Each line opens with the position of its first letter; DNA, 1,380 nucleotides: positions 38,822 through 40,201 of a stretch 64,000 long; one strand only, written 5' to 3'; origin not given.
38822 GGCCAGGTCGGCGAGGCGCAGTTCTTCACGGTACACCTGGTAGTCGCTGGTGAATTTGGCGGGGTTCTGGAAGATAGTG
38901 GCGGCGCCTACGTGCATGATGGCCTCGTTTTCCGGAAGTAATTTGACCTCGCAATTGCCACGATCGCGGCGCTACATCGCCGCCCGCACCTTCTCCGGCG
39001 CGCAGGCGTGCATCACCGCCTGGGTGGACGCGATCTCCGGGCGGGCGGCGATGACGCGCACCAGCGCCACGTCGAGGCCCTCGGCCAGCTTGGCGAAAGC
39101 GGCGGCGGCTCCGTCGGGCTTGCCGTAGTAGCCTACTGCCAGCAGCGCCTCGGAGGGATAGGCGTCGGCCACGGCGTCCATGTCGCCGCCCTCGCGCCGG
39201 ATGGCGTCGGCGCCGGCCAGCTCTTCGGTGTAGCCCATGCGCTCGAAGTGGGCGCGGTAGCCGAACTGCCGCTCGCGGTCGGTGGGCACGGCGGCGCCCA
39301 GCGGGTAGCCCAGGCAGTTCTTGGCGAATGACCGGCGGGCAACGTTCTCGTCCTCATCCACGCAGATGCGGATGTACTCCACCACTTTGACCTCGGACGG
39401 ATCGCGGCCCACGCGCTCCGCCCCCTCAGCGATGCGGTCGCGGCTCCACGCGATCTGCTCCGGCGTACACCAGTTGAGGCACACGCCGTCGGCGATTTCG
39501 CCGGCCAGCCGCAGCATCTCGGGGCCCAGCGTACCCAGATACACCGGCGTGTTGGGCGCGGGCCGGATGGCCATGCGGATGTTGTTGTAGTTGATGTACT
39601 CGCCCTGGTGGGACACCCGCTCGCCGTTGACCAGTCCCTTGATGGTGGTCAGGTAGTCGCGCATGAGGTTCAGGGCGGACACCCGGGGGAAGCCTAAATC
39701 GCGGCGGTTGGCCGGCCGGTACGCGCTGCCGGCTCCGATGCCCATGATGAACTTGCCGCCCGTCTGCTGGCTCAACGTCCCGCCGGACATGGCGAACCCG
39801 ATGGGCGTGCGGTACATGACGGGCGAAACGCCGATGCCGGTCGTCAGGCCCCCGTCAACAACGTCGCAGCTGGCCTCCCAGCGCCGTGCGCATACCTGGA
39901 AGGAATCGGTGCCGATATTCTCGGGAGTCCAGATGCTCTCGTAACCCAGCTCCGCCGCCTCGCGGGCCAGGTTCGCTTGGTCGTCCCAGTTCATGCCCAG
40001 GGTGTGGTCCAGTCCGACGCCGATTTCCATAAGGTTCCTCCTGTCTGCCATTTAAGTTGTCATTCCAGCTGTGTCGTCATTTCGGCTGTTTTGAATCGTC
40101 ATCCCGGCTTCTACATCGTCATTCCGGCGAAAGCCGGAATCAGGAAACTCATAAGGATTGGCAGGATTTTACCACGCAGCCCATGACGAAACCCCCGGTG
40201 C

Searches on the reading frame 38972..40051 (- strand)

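Call 97: search_protein_families(library=padloc, proteins=[window:38972-40051:-], max_evalue=0.001)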
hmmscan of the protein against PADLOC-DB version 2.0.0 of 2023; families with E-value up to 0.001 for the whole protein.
window:38972-40051:- (359 aa): 1 family
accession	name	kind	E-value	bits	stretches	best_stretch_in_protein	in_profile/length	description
PDLC01078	C3a156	-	2.4e-11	41.8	1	71-201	56-178/268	oxidoreductase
